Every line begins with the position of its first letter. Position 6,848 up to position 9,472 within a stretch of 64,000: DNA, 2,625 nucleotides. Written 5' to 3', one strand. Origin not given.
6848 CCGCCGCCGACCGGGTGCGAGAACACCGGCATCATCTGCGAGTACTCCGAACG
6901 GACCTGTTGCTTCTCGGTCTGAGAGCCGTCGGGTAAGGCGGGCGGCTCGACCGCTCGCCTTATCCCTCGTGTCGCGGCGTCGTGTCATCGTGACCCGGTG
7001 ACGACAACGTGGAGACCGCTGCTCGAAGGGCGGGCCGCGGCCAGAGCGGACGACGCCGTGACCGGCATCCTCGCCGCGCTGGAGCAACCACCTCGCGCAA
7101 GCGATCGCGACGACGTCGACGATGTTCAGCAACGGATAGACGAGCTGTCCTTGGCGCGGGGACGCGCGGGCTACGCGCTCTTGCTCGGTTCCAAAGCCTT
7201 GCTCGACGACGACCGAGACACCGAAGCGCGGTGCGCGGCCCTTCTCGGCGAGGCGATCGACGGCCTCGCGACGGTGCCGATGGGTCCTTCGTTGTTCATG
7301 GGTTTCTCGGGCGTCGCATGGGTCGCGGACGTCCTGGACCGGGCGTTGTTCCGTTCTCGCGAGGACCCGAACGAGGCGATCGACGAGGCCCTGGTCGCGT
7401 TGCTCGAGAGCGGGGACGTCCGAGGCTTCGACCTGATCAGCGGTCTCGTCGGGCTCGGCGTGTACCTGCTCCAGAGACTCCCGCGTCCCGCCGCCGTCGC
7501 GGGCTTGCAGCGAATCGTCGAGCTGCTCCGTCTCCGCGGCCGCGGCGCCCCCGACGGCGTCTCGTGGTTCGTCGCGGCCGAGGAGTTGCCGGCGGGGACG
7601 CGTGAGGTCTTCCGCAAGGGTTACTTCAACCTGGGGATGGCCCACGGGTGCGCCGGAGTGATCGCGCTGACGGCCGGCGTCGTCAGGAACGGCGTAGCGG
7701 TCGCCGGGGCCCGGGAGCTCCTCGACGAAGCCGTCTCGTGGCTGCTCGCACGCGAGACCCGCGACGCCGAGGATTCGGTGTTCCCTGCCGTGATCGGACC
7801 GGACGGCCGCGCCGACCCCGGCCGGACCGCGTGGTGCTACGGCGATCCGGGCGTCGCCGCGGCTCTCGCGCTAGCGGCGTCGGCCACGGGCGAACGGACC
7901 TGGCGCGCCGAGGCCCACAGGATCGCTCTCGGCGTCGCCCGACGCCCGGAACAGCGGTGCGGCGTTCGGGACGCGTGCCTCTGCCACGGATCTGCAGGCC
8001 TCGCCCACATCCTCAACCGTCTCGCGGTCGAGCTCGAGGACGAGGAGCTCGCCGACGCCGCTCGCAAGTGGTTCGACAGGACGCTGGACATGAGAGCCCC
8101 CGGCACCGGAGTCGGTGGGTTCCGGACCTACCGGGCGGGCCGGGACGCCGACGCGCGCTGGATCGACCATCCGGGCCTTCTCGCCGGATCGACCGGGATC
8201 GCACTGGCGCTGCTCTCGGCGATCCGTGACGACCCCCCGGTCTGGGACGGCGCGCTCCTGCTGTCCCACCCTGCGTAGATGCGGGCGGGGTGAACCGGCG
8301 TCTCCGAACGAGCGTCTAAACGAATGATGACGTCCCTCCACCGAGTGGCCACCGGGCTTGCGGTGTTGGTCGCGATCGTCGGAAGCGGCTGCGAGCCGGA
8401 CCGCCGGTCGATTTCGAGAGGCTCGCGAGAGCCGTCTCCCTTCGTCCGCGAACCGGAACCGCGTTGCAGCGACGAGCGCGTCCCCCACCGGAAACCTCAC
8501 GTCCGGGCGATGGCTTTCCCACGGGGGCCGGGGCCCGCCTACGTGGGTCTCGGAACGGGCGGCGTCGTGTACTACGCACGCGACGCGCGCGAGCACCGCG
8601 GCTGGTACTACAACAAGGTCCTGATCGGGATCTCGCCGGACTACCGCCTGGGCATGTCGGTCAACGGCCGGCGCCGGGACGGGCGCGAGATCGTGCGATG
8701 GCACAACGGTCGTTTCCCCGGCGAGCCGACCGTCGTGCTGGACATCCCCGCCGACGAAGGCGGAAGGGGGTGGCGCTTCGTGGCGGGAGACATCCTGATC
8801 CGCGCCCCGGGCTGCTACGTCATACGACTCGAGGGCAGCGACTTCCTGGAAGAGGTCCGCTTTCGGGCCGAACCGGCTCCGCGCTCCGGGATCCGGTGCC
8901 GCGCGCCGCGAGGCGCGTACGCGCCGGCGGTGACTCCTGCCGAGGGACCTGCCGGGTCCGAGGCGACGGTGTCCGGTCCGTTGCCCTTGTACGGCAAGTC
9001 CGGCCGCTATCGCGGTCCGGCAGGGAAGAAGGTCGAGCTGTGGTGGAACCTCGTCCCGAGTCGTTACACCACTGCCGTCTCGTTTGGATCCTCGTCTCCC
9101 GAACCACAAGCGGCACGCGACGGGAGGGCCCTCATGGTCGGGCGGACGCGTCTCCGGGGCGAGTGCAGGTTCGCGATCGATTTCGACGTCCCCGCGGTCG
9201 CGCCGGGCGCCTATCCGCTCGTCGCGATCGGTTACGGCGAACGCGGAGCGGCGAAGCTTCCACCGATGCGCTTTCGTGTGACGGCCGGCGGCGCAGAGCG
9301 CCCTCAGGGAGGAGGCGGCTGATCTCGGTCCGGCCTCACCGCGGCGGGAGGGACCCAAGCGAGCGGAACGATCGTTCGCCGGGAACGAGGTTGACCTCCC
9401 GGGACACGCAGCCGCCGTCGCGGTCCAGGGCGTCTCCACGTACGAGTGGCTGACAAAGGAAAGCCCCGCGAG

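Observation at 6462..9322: Two Gly-Gly-leader, Cys/Ser/Thr-rich precursor peptides directly upstream of a stand-alone LanC, with no dehydratase, leader protease or exporter nearby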

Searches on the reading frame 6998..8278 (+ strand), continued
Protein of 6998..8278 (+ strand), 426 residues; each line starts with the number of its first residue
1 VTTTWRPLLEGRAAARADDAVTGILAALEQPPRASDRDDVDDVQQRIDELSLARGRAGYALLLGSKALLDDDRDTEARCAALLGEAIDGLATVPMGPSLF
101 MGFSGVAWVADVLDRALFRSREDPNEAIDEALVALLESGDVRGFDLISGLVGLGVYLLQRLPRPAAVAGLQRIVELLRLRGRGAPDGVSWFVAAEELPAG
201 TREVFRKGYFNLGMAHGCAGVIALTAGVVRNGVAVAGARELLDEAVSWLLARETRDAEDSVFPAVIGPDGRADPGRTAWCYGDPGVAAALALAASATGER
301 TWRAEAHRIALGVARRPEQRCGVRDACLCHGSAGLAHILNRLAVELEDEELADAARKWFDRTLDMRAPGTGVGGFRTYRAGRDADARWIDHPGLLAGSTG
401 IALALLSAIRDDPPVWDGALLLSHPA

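Call 54: find_homologous_proteins(query=A2, max_evalue=1e-20)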
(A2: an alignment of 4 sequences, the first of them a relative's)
Query A2 (4 sequences) (1050 aa, profile of the alignment): 2244 proteins with E <= 1e-20 among 8000 candidates; the best 120 are listed.
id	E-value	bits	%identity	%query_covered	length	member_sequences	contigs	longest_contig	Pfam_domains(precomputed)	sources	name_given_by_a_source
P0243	0.0e+0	2091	82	100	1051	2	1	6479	PF14028.12,PF04738.19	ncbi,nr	ncbi:MAG: lantibiotic dehydratase [Actinomycetota bacterium]|nr:lantibiotic dehydratase [Actinomycet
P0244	0.0e+0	2091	100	100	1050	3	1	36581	PF14028.12,PF04738.19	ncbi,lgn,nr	ncbi:MAG: lantibiotic dehydratase [Actinomycetota bacterium]|nr:lantibiotic dehydratase [Actinomycet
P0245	0.0e+0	1985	63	100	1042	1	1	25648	PF14028.12,PF04738.19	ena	-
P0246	0.0e+0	1980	56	99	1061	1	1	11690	PF14028.12,PF04738.19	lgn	-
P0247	0.0e+0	1849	61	100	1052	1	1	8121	PF14028.12,PF04738.19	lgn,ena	-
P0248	0.0e+0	1837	64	100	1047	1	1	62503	PF14028.12,PF04738.19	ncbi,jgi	jgi:thiopeptide-type bacteriocin biosynthesis protein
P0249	0.0e+0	1624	55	99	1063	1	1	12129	PF14028.12,PF04738.19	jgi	jgi:lantibiotic biosynthesis protein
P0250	0.0e+0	1591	54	99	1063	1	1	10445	PF14028.12,PF04738.19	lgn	-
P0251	0.0e+0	1587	54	98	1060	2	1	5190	PF14028.12,PF04738.19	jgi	jgi:thiopeptide-type bacteriocin biosynthesis protein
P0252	0.0e+0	1421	52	99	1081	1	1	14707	PF14028.12,PF04738.19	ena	-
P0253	0.0e+0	1412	52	99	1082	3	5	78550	PF14028.12,PF04738.19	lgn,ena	-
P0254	0.0e+0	1401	52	99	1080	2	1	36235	PF14028.12,PF04738.19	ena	-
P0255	0.0e+0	1397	53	99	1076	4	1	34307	PF14028.12,PF04738.19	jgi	jgi:lantibiotic biosynthesis protein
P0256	0.0e+0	1391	52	99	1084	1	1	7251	PF14028.12,PF04738.19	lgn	-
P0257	0.0e+0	1387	53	99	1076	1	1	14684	PF14028.12,PF04738.19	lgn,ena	-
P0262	0.0e+0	1383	53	99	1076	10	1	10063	PF14028.12,PF04738.19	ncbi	-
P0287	0.0e+0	1365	50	99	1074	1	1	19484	PF14028.12,PF04738.19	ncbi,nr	ncbi:MAG: lantibiotic dehydratase [Actinomycetota bacterium]|nr:lantibiotic dehydratase [Actinomycet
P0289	0.0e+0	1365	51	99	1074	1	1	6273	PF14028.12,PF04738.19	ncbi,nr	ncbi:MAG: lantibiotic dehydratase [Actinomycetota bacterium]|nr:lantibiotic dehydratase [Actinomycet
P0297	0.0e+0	1363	52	99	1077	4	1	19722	PF14028.12,PF04738.19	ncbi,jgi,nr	ncbi:MAG TPA: lantibiotic dehydratase [Actinomycetes bacterium]|jgi:thiopeptide-type bacteriocin bio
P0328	0.0e+0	1355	52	99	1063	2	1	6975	PF14028.12,PF04738.19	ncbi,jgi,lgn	jgi:thiopeptide-type bacteriocin biosynthesis protein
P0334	0.0e+0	1353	52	99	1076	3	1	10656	PF14028.12,PF04738.19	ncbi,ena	-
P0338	0.0e+0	1352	51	99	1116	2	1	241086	PF14028.12,PF04738.19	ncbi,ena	-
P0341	0.0e+0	1351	52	99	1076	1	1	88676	PF14028.12,PF04738.19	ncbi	-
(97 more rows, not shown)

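Call 55: list_cluster_members(proteins=[P0248, P0262, P0287, P0289, P0297, P0334, P0338, P0341, P0328, P0243])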
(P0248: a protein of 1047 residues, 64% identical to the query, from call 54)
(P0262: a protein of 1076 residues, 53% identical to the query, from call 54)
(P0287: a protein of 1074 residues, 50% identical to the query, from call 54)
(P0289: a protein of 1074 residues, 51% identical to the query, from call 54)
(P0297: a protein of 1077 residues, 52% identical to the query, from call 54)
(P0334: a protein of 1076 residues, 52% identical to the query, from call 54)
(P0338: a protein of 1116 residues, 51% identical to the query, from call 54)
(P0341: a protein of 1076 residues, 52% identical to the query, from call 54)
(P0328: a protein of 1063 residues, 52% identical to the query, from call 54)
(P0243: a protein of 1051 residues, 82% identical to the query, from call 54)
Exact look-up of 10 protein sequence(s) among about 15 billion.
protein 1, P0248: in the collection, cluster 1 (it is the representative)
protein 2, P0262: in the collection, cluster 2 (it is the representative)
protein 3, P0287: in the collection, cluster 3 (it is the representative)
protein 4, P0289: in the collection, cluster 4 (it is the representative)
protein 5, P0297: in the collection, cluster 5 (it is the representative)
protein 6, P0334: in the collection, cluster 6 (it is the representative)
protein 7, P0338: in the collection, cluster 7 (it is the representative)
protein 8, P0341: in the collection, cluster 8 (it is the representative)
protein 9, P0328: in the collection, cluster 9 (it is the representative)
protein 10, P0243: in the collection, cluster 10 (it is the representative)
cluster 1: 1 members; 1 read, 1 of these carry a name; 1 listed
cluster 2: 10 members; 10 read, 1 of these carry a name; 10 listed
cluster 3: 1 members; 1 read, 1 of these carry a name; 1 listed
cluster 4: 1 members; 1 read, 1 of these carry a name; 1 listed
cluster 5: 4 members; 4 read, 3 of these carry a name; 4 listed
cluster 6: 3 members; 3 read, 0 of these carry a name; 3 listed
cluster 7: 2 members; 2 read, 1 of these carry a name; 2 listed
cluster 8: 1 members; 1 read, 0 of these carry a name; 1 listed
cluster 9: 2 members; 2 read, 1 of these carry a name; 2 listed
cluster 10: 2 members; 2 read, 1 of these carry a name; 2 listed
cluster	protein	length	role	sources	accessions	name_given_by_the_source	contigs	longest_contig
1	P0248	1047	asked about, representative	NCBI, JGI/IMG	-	thiopeptide-type bacteriocin biosynthesis protein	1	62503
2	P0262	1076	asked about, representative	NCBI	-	-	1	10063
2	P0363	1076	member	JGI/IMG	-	lantibiotic biosynthesis protein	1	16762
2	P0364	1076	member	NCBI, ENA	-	-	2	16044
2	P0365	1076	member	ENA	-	-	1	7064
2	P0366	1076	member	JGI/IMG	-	-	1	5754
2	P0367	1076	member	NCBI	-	-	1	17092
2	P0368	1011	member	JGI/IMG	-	-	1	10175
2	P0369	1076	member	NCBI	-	-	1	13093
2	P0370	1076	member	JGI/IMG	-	-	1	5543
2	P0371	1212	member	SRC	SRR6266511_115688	-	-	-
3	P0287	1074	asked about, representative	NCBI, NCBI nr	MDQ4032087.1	MAG: lantibiotic dehydratase [Actinomycetota bacterium] | lantibiotic dehydratase [Actinomycetota bacterium]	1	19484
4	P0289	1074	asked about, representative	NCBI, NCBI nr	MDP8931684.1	MAG: lantibiotic dehydratase [Actinomycetota bacterium] | lantibiotic dehydratase [Actinomycetota bacterium]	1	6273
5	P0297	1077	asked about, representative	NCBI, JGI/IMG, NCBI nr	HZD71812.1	MAG TPA: lantibiotic dehydratase [Actinomycetes bacterium] | thiopeptide-type bacteriocin biosynthesis protein | lantibiotic dehydratase [Actinomycetes bacterium]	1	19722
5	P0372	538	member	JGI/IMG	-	thiopeptide-type bacteriocin biosynthesis protein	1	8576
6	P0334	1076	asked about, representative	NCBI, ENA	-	-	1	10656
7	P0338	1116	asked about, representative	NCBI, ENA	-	-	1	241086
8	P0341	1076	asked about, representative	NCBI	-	-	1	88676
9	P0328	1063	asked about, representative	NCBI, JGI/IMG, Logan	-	thiopeptide-type bacteriocin biosynthesis protein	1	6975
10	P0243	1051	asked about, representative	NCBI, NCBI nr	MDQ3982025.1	MAG: lantibiotic dehydratase [Actinomycetota bacterium] | lantibiotic dehydratase [Actinomycetota bacterium]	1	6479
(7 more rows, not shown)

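Call 57: search_solved_structures(query=window:6998-8278:+, max_evalue=0.001, show_alignments=2)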
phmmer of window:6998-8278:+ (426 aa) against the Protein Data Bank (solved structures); distinct sequences matched with E-value up to 0.001: 2.
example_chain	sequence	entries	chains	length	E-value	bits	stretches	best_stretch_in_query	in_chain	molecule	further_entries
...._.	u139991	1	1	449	2e-19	73.1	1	98-423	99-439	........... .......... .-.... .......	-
2g02_A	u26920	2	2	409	2.7e-07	33.1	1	49-340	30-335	Nisin biosynthesis protein nisC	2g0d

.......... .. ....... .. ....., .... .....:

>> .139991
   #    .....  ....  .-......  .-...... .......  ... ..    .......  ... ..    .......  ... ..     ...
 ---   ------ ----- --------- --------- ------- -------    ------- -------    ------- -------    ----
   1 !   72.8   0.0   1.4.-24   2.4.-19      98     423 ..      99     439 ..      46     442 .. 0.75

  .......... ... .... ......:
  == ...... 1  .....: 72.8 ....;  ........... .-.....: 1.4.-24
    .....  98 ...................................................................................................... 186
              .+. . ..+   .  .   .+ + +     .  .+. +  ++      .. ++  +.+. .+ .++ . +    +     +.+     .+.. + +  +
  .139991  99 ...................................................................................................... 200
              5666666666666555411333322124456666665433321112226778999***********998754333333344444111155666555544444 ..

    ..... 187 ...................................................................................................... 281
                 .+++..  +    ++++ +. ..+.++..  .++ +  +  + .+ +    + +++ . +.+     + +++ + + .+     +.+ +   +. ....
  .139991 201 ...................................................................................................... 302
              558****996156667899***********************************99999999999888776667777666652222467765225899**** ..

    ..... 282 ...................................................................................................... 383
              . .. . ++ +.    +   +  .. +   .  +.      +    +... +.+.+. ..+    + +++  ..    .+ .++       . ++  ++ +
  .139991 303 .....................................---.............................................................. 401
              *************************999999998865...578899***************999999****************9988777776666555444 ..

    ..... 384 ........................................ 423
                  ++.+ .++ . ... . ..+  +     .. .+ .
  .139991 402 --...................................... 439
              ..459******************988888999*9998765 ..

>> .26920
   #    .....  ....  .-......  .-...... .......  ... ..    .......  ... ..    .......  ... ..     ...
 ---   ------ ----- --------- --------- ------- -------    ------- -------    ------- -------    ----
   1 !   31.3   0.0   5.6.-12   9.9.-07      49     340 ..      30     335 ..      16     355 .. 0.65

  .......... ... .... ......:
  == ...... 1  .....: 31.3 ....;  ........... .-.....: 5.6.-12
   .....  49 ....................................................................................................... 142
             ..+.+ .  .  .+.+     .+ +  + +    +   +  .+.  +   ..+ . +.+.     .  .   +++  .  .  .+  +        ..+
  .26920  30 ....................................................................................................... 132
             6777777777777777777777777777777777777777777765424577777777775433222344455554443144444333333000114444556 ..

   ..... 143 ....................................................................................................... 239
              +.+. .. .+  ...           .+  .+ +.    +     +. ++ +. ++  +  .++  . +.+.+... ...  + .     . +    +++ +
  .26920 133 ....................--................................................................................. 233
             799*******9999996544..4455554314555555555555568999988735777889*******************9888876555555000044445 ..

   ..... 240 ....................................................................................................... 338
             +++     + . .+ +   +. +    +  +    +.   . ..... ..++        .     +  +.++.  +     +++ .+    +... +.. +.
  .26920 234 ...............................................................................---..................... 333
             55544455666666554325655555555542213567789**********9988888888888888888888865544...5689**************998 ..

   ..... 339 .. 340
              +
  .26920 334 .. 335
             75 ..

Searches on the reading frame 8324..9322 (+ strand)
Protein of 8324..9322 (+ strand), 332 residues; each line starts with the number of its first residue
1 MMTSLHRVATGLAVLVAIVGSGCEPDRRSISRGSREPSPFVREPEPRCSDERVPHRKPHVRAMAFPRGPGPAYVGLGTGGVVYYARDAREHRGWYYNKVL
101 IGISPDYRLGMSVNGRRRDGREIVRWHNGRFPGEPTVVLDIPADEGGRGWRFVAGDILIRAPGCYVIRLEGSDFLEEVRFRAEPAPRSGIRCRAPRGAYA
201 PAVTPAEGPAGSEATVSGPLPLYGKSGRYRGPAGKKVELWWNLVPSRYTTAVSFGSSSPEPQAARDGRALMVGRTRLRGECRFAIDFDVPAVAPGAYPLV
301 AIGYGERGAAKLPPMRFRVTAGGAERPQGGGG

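Call 4: search_protein_families(library=pfam, proteins=[window:8324-9322:+], max_evalue=0.01)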
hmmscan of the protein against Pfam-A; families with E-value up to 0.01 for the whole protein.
window:8324-9322:+ (332 aa): 0 families

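Call 5: search_protein_families(library=ncbifam, proteins=[window:8324-9322:+], max_evalue=0.1)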
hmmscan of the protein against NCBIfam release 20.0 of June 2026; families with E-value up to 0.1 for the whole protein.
window:8324-9322:+ (332 aa): 0 families
